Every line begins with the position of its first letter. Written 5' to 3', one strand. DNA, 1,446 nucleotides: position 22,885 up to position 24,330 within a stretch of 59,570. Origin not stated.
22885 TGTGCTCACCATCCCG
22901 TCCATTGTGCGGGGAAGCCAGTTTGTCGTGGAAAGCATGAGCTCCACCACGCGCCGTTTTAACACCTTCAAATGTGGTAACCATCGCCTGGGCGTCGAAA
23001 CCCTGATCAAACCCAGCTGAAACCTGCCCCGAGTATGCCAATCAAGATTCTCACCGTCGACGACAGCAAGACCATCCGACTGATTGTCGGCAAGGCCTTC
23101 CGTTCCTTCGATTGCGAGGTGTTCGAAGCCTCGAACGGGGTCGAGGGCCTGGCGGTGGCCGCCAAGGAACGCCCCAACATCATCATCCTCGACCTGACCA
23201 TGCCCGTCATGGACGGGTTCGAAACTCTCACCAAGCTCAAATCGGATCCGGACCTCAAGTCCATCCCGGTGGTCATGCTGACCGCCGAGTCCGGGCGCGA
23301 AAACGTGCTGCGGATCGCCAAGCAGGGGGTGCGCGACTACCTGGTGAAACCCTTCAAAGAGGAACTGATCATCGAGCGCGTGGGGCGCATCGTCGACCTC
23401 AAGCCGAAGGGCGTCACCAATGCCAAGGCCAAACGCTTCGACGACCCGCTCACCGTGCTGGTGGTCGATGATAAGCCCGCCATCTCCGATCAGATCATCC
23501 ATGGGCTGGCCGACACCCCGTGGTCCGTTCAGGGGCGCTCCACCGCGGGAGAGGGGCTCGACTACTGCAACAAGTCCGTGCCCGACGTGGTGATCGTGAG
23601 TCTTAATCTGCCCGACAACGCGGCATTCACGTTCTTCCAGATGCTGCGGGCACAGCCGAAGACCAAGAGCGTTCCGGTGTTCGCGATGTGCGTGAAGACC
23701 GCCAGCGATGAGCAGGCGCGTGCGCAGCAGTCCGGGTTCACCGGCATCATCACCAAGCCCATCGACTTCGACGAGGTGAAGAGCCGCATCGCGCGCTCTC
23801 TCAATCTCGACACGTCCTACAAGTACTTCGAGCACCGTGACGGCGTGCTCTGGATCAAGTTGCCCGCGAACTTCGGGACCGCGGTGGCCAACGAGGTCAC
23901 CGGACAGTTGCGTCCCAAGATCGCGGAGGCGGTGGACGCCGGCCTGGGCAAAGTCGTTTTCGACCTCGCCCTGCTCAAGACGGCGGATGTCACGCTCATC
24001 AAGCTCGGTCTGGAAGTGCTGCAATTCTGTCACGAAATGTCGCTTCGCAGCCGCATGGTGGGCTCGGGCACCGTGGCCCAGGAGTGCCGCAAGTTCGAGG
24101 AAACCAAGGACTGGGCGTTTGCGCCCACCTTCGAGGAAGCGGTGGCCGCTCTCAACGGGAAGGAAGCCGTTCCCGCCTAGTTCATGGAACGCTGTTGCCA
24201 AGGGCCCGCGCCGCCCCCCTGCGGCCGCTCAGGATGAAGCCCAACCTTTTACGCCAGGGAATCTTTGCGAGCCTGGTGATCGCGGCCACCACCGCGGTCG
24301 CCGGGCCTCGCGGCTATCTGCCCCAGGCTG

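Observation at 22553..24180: CheX phosphatase followed by a CheY-REC / pseudo-REC / STAS fusion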

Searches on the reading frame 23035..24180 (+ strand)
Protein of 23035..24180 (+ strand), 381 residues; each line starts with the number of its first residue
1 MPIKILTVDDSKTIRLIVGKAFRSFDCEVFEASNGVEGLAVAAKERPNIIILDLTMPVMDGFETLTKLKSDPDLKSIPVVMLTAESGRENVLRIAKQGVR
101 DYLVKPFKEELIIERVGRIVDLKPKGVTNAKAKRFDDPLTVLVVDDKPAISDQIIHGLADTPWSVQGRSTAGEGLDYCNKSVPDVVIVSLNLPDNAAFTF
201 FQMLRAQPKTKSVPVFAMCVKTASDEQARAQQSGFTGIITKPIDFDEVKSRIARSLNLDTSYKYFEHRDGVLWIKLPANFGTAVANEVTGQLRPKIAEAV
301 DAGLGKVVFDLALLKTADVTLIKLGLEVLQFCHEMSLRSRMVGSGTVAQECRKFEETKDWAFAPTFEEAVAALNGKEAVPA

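Call 6: search_protein_families(library=pfam, proteins=[window:23035-24180:+], max_evalue=0.1)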
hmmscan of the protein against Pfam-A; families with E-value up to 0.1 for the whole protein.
window:23035-24180:+ (381 aa): 1 family
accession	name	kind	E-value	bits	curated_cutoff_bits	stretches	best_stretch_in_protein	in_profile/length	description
PF00072.30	Response_reg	-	3.7e-42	143.4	30.2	2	5-116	1-110/111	Response regulator receiver domain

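Call 10: find_homologous_proteins(query=window:23035-24180:+, max_evalue=0.00001)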
Query window:23035-24180:+ (381 aa): 3607 proteins with E <= 0.00001 among 8000 candidates; the best 120 are listed.
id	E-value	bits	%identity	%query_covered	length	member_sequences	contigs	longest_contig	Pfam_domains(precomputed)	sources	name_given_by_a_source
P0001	4.8e-232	787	93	100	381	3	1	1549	PF00072.31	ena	-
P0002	7.8e-203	691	81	100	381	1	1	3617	PF00072.31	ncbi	-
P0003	6.5e-196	668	77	100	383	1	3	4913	PF00072.31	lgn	-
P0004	2.0e-195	667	78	100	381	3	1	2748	PF00072.31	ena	-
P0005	2.3e-195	667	78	100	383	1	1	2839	PF00072.31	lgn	-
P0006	1.5e-194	664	76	99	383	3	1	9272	PF00072.31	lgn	-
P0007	5.2e-194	662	76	100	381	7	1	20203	PF00072.31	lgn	-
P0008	9.6e-194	661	76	100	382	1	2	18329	PF00072.31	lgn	-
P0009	5.4e-191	652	76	99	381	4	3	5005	PF00072.31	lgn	-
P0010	6.4e-190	649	75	100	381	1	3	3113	PF00072.31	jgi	jgi:two-component system cell cycle response regulator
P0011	2.9e-189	646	75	99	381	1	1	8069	PF00072.31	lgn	-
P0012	2.2e-188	644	75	99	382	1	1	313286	PF00072.31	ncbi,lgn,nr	ncbi:MAG: response regulator [Verrucomicrobiae bacterium]|nr:response regulator [Verrucomicrobiae ba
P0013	7.6e-187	638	75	100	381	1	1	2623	PF01740.27,PF00072.31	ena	-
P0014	2.0e-183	627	74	100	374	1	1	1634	PF00072.31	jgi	jgi:two-component system cell cycle response regulator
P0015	1.9e-181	621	71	100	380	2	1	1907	PF00072.31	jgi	jgi:two-component system, cell cycle response regulator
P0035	2.0e-175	601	70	99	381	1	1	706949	PF01740.27,PF00072.31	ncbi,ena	-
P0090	4.9e-169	580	65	100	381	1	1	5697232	PF00072.31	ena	-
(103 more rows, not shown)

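Call 11: search_solved_structures(query=window:23035-24180:+, max_evalue=1)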
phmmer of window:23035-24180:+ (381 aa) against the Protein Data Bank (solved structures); distinct sequences matched with E-value up to 1: 297 (the best 60 are shown).
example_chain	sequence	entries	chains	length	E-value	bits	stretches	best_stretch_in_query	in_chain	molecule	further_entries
9g85_A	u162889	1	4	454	2.5e-25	92.3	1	2-299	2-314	Response regulator PleD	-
2wb4_A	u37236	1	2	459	2.6e-25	92.2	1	2-299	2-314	DIGUANYLATE CYCLASE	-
9g86_A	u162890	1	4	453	4.4e-25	91.5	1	4-299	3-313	Response regulator PleD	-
1w25_A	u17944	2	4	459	4.6e-25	91.4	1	4-299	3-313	STALKED-CELL DIFFERENTIATION CONTROLLING PROTEIN | RESPONSE REGULATOR PLED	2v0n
3dge_C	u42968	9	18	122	1.1e-19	73.8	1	3-119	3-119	Response regulator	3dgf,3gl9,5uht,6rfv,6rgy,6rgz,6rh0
6azr_B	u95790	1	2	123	1.1e-19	73.8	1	3-119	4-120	Chemotaxis regulator-transmits chemoreceptor signals to flagelllar motor components CheY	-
4ja2_A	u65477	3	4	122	1.1e-19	73.7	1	3-119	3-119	Response regulator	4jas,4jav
3h1g_A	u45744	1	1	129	1.4e-19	73.4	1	3-117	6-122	Chemotaxis protein cheY homolog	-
3gwg_A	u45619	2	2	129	5e-19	71.6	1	3-117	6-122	Chemotaxis protein cheY homolog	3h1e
9lbr_A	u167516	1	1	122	7.2e-19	71.1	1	3-119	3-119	Response regulator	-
6rh1_C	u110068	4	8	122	1.4e-18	70.1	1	3-119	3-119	Response regulator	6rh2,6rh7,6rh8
4hns_A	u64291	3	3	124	3.4e-18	68.8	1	3-119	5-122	Chemotaxis protein CheY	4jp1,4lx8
3to5_A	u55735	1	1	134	3.5e-18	68.8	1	3-120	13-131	CheY homolog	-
3h1f_A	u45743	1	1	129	6.2e-18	68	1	3-117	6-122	Chemotaxis protein cheY homolog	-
4hnq_A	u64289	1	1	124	6.5e-18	67.9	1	3-119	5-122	Chemotaxis protein CheY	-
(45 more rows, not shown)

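Call 21: find_encoding_contigs(protein=P0090, flank=10000, max_places=2)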
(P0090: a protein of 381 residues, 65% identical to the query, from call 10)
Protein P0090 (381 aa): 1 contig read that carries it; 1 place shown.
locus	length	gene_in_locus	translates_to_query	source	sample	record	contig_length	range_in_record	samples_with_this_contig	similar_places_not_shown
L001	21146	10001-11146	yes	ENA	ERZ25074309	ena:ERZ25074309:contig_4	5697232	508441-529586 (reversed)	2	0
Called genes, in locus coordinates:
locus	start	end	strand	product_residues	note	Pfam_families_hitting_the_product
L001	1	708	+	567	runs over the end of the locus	PF02653:BPD_transp_2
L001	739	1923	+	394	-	PF02653:BPD_transp_2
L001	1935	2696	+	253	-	PF02463:SMC_N (faint), PF00005:ABC_tran, PF13304:AAA_21 (faint), PF12399:BCA_ABC_TP_C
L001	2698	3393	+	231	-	PF00005:ABC_tran, PF13304:AAA_21 (faint)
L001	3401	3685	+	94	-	-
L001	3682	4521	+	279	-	PF01774:UreD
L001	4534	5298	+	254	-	PF00547:Urease_gamma, PF00699:Urease_beta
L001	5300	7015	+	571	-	PF00449:Urease_alpha, PF07969:Amidohydro_3 (faint), PF01979:Amidohydro_1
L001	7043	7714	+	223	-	PF01730:UreF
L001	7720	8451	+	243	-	PF02492:cobW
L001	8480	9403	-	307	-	PF08668:HDOD, PF01966:HD (weak)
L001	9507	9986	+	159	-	PF13690:CheX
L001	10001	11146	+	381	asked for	PF00072:Response_reg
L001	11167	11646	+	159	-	-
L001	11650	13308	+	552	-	-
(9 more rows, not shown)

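Call 22: find_encoding_contigs(protein=P0035, flank=10000, max_places=2)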
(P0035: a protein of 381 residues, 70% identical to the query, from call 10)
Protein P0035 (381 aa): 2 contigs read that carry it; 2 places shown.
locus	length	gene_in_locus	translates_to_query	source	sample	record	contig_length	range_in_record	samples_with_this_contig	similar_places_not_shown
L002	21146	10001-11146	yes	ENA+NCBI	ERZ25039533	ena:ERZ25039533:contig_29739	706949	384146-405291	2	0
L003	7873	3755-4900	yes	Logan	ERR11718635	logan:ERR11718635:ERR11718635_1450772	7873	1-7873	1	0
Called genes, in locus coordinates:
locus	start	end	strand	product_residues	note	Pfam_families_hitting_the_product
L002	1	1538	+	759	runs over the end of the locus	PF01627:Hpt, PF02895:H-kinase_dim, PF02518:HATPase_c, PF01584:CheW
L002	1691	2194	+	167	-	PF01584:CheW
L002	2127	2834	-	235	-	-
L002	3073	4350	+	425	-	-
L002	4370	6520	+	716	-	PF17201:Cache_3-Cache_2, PF17202:sCache_3_3, PF08269:dCache_2, PF17200:sCache_2, PF00015:MCPsignal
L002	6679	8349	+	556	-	PF00989:PAS (weak), PF08448:PAS_4, PF13426:PAS_9, PF00512:HisKA, PF02518:HATPase_c, PF00072:Response_reg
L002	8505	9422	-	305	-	PF08668:HDOD, PF01966:HD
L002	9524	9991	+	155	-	PF04509:CheC (faint), PF13690:CheX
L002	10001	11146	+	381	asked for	PF00072:Response_reg, PF01740:STAS (faint), PF00072:Response_reg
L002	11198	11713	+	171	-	-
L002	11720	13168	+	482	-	PF14561:TPR_20 (faint), PF07719:TPR_2 (faint), PF13174:TPR_6 (faint), PF13424:TPR_12 (faint), PF13428:TPR_14 (faint), PF13432:TPR_16 (faint), PF14559:TPR_19 (faint), PF13181:TPR_8 (faint), +1 more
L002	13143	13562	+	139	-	-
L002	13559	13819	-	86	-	-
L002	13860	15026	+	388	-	PF13191:AAA_16 (weak), PF00158:Sigma54_activat, PF14532:Sigma54_activ_2 (weak), PF00158:Sigma54_activat, PF25601:AAA_lid_14, PF02954:HTH_8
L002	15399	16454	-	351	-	-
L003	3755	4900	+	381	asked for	PF00072:Response_reg, PF01740:STAS (faint), PF00072:Response_reg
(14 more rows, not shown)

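Call 26: predict_structure(alignment_id=A1)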
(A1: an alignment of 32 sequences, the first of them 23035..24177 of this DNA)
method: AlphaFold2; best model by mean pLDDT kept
length: 381 residues; sequences in the alignment: 32
mean_pLDDT: 87.3   pTM: 0.49
mean pLDDT of the five models: 87.3, 86.8, 86.6, 86.3, 85.2
residues with pLDDT >= 90: 206; 70-90: 148; 50-70: 17; < 50: 10
segments of 3 or more residues with pLDDT < 50: 127-131, 377-381
pLDDT, mean of each block of 10 residues (from residue 1): 90 91 88 94 94 89 91 90 75 70 86 85 58 79 95 93 94 95 96 94 91 93 90 90 89 81 85 91 84 84 89 90 93 89 91 88 92 64 34
secondary structure, 60 per line:
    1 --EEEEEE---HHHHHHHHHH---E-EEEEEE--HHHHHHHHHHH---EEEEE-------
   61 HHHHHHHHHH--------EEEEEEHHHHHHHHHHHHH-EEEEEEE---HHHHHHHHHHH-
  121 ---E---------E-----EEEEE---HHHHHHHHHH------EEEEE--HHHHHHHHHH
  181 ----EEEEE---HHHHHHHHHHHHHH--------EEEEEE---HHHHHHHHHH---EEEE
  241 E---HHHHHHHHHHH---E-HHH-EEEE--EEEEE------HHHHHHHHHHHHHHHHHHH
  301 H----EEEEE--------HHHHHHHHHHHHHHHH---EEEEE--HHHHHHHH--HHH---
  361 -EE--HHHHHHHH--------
elements in order: E3-8 H12-21 E27-32 H35-45 E49-53 H61-70 E79-84 H85-97 E99-105 H109-119 E140-144 H148-157 E164-168 H171-180 E185-189 H193-206 E215-220 H224-233 E237-241 H245-255 E265-268 E271-275 H282-301 E306-310 H319-334 E338-342 H345-352 H366-373

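Call 31: fold_search(model_id=the predicted structure, library=pdb)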
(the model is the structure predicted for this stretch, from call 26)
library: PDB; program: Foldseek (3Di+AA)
matches with E <= 10: 1608; with E <= 0.001: 501
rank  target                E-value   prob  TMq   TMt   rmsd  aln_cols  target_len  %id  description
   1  9g85_B                1.6e-18  1.00  0.31  0.27  13.9       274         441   27  Structure of Response regulator PleD in complex with c-diGMP and ppGpp (released 2025-08-06)
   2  1w25_A                3.4e-18  1.00  0.31  0.27  14.6       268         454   29  Response regulator PleD in complex with c-diGMP (released 2004-11-18)
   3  9g86_A                4.5e-18  1.00  0.31  0.27  14.1       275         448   28  Structure of Response regulator PleD in complex with c-diGMP and pppGpp (released 2025-08-06)
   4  9g85_C                6.4e-18  1.00  0.31  0.27  13.9       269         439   28  Structure of Response regulator PleD in complex with c-diGMP and ppGpp (released 2025-08-06)
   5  9g86_B                1.0e-17  1.00  0.31  0.27  14.7       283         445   27  Structure of Response regulator PleD in complex with c-diGMP and pppGpp (released 2025-08-06)
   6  9g85_D                1.2e-17  1.00  0.30  0.26  18.6       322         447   24  Structure of Response regulator PleD in complex with c-diGMP and ppGpp (released 2025-08-06)
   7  9g85_A                1.4e-17  1.00  0.32  0.27  14.4       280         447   27  Structure of Response regulator PleD in complex with c-diGMP and ppGpp (released 2025-08-06)
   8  2v0n_A                7.3e-17  1.00  0.31  0.26  14.4       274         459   28  ACTIVATED RESPONSE REGULATOR PLED IN COMPLEX WITH C-DIGMP AND GTP- ALPHA-S (released 2007-08-21)
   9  2wb4_B                7.0e-16  1.00  0.29  0.25  19.0       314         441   26  activated diguanylate cyclase PleD in complex with c-di-GMP (released 2010-04-21)
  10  2wb4_A                1.1e-15  1.00  0.30  0.26  19.7       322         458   26  activated diguanylate cyclase PleD in complex with c-di-GMP (released 2010-04-21)
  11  3luf_B                5.4e-11  1.00  0.29  0.44  12.7       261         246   23  Structure of probable two-component system response regulator/GGDEF domain protein (released 2010-03-02)
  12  3mf4_A                5.7e-11  1.00  0.30  0.46  13.1       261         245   22  Crystal structure of putative two-component system response regulator/ggdef domain protein (released 2010-04-14)
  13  3luf_A                1.5e-10  1.00  0.29  0.45  12.8       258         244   24  Structure of probable two-component system response regulator/GGDEF domain protein (released 2010-03-02)
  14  6ymz_A                8.2e-10  1.00  0.30  0.33  23.5       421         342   17  Structure of the CheB methylsterase from P. atrosepticum SCRI1043 (released 2021-02-17)
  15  6ymz_C                1.1e-09  1.00  0.30  0.33  23.4       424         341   17  Structure of the CheB methylsterase from P. atrosepticum SCRI1043 (released 2021-02-17)
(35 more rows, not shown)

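Call 39: search_protein_families(library=ncbifam, proteins=[window:23035-24180:+], max_evalue=0.001)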
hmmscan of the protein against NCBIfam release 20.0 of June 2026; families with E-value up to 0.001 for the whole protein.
window:23035-24180:+ (381 aa): 95 families (the best 25 are shown)
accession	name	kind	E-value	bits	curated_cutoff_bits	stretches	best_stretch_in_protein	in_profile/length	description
TIGR02154.1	PhoB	equivalog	2.1e-34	118.8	296.2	2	3-117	3-117/226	phosphate regulon transcriptional regulator PhoB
NF007135.0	PRK09581.1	equivalog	7.6e-34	117.3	474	1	1-254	1-270/457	PleD family two-component system response regulator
NF040689.1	MtrAB_MtrA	equivalog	6.7e-28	97.5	300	2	5-116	1-109/219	MtrAB system response regulator MtrA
TIGR01387.1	cztR_silR_copR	subfamily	6.8e-28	97.8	279.2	2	6-119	2-113/218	heavy metal response regulator transcription factor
TIGR01818.1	ntrC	equivalog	1.2e-27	96.8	558.6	2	5-121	1-115/463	nitrogen regulation protein NR(I)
NF045717.1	DVU0259_DivK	exception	6.7e-27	94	160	2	1-118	1-114/117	DVU0259 family response regulator domain-containing protein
NF008318.0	PRK11107.1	equivalog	1.1e-25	89.9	890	2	2-114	667-779/920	two-component sensor histidine kinase BarA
NF007901.0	PRK10610.1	equivalog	1.3e-25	90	189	1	3-120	6-124/129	chemotaxis response regulator CheY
NF041866.1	EpsW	equivalog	1.8e-25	89.1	200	2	5-120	8-125/131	exopolysaccharide biosynthesis response regulator EpsW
NF011874.0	PRK15347.1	equivalog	4.7e-25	87.8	852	2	3-108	691-798/921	two component system sensor kinase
NF045991.1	RespRegCtrARhodob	equivalog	7.4e-25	88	350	2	4-129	2-124/224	response regulator transcription factor CtrA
NF045944.1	ResRegRpaBCyano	equivalog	9.2e-25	87.4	330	2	6-121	1-113/229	response regulator transcription factor RpaB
NF008469.0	PRK11361.1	equivalog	1e-24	87.1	714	2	4-122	6-122/461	acetoacetate metabolism transcriptional regulator AtoC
NF007820.0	PRK10529.1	equivalog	2.4e-24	86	325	2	4-115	3-111/225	two-component system response regulator KdpE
NF053854.1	RespRegPhoBBctds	equivalog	5.1e-24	84.9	270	2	5-122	1-117/225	two-component system response regulator PhoB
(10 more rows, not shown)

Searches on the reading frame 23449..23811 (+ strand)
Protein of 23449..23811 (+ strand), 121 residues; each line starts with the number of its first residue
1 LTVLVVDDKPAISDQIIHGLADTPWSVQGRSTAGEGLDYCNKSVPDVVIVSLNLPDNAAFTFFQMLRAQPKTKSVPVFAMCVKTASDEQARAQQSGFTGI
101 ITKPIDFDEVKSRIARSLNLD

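Call 66: search_solved_structures(query=window:23449-23811:+, max_evalue=0.01, show_alignments=2)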
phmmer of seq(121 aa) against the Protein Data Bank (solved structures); distinct sequences matched with E-value up to 0.01: 98 (the best 60 are shown).
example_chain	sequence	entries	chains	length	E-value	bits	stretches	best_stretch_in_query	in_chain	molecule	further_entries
9g86_A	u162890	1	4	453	1.3e-12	50.9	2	4-114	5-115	Response regulator PleD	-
9g85_A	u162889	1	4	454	1.3e-12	50.9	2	4-114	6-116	Response regulator PleD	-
2wb4_A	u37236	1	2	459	1.3e-12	50.8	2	4-114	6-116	DIGUANYLATE CYCLASE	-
1w25_A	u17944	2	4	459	1.3e-12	50.8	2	4-114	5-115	STALKED-CELL DIFFERENTIATION CONTROLLING PROTEIN | RESPONSE REGULATOR PLED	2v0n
4hnr_A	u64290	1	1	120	5.3e-11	45.6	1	3-111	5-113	Chemotaxis protein CheY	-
4h60_A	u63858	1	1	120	5.3e-11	45.6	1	3-111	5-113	Chemotaxis protein CheY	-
2zay_A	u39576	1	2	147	4.5e-10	42.6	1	8-120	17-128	Response regulator receiver protein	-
8svz_A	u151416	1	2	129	9.8e-10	41.6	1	3-119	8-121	Two-component response regulator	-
2pkx_A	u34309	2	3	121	5.7e-09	39.1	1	2-115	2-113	Transcriptional regulatory protein phoP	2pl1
9xzo_A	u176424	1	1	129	1e-08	38.3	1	3-118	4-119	De novo protein M1X0B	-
3gt7_A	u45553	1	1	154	1.3e-08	38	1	3-116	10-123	Sensor protein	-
9dvt_R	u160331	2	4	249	2.4e-08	37.1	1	3-116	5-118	DNA-binding dual master transcriptional regulator RpaA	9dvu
2jba_A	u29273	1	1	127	2.9e-08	36.8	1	3-115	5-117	PHOSPHATE REGULON TRANSCRIPTIONAL REGULATORY PROTEIN PHOB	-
1nxo_A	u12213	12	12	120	6.2e-08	35.7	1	3-116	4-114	DNA-binding response regulator | Response regulator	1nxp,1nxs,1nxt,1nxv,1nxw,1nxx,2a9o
6eb7_A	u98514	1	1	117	6.4e-08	35.7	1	3-116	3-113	DNA-binding response regulator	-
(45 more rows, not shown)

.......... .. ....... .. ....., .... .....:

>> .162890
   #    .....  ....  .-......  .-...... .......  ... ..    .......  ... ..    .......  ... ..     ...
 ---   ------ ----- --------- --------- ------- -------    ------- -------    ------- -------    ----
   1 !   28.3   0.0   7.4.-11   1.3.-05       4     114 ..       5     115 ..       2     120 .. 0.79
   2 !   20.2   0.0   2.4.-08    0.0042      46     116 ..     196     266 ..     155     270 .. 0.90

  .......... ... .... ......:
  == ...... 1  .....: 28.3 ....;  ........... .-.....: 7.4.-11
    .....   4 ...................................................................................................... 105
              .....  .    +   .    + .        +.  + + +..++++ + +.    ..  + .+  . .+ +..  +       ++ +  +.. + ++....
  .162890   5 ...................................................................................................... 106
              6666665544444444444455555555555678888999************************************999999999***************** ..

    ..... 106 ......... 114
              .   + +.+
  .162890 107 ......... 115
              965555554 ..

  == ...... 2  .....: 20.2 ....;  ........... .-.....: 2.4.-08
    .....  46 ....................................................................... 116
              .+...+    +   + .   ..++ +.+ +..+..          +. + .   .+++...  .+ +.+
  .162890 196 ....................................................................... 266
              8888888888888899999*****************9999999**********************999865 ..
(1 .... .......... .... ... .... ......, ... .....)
